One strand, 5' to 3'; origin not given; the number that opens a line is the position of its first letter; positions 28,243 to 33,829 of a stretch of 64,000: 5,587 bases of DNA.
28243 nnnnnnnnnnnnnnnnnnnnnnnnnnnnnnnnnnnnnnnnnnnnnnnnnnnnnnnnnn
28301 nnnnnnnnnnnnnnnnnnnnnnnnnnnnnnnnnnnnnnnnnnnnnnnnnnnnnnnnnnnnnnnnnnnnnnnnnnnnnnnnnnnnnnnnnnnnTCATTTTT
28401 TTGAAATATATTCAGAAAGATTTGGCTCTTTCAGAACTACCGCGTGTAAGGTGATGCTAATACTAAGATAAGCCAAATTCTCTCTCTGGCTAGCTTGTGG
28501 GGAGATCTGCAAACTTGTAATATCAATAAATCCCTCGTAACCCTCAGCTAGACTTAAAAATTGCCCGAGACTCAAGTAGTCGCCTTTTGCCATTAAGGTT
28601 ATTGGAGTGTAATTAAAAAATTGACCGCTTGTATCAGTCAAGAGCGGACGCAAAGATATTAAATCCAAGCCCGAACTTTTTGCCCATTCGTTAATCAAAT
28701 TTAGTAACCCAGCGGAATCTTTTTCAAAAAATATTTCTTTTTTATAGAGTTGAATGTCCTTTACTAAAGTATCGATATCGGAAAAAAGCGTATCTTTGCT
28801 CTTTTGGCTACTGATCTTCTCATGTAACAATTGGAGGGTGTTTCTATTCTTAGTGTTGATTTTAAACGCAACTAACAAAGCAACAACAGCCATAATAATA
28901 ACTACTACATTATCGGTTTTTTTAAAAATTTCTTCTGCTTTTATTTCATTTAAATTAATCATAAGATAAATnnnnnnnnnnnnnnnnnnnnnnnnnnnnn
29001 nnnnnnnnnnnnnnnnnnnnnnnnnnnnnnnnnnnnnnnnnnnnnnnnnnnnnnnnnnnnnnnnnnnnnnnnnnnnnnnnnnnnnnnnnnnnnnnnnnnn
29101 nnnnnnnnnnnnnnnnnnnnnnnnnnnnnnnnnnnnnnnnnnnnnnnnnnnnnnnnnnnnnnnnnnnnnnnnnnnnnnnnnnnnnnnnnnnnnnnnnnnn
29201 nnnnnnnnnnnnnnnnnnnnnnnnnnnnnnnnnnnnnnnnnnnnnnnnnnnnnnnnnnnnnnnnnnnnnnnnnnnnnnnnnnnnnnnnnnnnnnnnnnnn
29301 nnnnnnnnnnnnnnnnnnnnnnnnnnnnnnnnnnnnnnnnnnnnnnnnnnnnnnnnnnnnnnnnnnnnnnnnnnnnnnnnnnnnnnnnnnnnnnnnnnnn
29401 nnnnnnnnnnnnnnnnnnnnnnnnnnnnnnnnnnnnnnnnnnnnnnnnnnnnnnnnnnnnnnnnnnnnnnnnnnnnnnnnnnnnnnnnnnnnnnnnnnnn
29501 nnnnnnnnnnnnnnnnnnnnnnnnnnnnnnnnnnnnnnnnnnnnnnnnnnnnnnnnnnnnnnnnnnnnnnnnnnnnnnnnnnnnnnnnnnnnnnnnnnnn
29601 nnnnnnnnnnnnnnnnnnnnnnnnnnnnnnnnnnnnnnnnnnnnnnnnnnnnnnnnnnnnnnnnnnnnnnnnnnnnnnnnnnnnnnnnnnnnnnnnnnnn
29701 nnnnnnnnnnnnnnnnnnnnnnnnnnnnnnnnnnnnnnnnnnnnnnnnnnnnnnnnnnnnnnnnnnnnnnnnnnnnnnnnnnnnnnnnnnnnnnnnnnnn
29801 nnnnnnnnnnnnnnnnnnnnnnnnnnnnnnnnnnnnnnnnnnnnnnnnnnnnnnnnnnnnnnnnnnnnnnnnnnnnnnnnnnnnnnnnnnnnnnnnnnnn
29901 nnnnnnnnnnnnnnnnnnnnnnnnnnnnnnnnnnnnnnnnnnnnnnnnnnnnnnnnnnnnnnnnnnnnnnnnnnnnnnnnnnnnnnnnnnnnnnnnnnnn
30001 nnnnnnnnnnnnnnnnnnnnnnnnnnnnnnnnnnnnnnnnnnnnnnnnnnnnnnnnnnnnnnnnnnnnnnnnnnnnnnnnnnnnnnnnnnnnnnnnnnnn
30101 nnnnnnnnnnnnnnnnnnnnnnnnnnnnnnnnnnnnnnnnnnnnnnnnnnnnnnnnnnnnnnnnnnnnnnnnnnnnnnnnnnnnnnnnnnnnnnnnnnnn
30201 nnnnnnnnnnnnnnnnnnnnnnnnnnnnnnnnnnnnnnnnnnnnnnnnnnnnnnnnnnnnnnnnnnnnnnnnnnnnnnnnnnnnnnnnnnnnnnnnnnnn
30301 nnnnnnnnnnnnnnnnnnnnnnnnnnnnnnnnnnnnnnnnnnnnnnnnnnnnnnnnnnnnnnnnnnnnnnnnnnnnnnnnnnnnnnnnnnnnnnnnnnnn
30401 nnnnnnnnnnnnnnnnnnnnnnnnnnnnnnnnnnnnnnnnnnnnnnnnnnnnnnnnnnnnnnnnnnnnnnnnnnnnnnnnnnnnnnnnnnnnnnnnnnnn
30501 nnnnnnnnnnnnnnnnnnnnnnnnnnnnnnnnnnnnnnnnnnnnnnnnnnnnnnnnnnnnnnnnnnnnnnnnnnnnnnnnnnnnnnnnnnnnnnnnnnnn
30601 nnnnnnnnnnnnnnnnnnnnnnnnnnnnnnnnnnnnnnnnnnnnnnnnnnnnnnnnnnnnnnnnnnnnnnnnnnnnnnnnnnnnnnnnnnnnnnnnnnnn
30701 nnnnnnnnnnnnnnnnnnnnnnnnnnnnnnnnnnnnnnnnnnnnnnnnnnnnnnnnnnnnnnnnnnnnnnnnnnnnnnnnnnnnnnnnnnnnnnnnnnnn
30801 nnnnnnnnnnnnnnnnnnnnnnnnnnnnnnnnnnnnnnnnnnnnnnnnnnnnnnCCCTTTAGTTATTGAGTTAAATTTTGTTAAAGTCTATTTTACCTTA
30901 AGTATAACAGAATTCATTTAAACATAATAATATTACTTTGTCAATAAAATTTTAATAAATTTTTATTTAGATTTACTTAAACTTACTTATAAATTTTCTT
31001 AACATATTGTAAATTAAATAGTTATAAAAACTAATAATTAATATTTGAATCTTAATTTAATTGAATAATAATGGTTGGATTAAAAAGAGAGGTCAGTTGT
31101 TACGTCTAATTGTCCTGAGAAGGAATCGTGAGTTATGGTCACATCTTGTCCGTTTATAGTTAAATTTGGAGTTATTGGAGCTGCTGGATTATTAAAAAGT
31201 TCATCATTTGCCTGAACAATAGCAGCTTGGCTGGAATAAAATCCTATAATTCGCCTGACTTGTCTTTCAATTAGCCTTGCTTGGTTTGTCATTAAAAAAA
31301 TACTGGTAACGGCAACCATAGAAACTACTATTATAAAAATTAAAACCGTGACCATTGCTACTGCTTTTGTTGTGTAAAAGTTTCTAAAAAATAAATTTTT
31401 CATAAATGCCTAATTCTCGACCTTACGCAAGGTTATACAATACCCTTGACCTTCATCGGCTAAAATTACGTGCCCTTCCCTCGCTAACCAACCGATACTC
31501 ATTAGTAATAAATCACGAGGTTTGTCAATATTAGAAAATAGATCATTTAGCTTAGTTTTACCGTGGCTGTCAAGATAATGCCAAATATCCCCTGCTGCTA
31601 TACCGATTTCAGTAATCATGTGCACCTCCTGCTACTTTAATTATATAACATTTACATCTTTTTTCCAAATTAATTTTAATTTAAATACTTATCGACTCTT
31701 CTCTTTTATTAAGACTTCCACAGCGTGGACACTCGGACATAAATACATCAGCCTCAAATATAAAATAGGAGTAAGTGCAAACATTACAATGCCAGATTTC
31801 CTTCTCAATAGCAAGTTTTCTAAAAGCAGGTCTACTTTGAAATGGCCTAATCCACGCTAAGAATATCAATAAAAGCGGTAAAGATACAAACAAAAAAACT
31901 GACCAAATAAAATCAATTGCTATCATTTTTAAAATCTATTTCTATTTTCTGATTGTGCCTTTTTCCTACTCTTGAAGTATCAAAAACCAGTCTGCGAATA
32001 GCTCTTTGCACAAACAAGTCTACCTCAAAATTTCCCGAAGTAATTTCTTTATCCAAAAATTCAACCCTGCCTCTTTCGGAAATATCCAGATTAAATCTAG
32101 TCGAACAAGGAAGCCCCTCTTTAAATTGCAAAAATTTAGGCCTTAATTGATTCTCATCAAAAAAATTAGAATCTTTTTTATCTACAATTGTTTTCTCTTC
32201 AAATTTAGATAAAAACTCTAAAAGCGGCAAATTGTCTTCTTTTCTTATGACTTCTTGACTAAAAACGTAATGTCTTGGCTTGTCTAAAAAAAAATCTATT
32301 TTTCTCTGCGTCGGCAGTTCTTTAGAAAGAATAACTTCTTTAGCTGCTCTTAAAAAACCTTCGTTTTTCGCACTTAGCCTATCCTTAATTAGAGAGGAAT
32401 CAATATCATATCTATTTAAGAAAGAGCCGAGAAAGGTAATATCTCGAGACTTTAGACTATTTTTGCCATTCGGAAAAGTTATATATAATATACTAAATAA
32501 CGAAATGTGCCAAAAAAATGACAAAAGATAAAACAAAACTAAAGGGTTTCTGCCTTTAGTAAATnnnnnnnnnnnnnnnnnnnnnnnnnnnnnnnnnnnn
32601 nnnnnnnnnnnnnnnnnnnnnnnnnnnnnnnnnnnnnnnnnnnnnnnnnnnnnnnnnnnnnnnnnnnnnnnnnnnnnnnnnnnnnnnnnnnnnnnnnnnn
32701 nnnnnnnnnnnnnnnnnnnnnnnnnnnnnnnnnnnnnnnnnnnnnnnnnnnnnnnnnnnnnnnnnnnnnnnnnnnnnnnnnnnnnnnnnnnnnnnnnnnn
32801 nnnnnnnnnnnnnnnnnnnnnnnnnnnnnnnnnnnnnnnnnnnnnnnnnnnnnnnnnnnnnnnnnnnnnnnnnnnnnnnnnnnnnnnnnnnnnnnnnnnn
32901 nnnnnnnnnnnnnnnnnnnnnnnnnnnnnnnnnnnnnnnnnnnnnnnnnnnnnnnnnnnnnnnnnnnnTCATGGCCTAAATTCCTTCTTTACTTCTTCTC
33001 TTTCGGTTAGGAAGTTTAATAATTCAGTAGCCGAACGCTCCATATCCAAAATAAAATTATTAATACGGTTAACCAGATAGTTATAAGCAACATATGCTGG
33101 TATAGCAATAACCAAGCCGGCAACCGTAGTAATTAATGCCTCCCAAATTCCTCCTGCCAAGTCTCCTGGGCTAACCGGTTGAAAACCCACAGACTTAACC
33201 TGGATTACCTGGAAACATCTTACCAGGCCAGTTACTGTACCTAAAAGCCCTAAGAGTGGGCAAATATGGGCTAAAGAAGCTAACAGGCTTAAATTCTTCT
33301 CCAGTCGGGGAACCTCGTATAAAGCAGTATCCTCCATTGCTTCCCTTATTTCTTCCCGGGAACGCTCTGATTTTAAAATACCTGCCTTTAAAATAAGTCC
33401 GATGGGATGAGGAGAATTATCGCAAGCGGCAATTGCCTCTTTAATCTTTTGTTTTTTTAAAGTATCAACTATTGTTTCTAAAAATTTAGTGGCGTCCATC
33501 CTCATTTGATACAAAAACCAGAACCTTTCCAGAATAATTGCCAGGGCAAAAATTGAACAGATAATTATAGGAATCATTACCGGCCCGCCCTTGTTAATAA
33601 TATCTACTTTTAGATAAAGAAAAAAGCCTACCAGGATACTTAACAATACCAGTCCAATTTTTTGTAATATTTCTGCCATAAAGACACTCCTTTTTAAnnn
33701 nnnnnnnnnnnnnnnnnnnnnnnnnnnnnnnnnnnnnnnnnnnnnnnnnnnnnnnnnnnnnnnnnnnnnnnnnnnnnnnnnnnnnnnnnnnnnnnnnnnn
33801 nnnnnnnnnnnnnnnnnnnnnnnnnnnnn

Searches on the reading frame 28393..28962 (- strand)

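Call 69: search_protein_families(library=pfam, proteins=[window:28393-28962:-], max_evalue=0.001)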
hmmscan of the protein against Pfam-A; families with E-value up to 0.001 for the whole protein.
window:28393-28962:- (189 aa): 1 family
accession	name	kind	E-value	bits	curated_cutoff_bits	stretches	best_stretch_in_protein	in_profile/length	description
PF04350.18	PilO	-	2.7e-08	34.5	22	1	61-168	30-134/145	Pilus assembly protein, PilO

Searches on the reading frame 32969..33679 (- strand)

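Call 69: search_protein_families(library=pfam, proteins=[window:32969-33679:-], max_evalue=0.001)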
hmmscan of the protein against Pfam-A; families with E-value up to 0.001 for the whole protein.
window:32969-33679:- (236 aa): 1 family
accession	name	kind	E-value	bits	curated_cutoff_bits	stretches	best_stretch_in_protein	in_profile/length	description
PF01618.21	MotA_ExbB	-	1.3e-32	112.7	22.9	1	91-214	4-126/127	MotA/TolQ/ExbB proton channel family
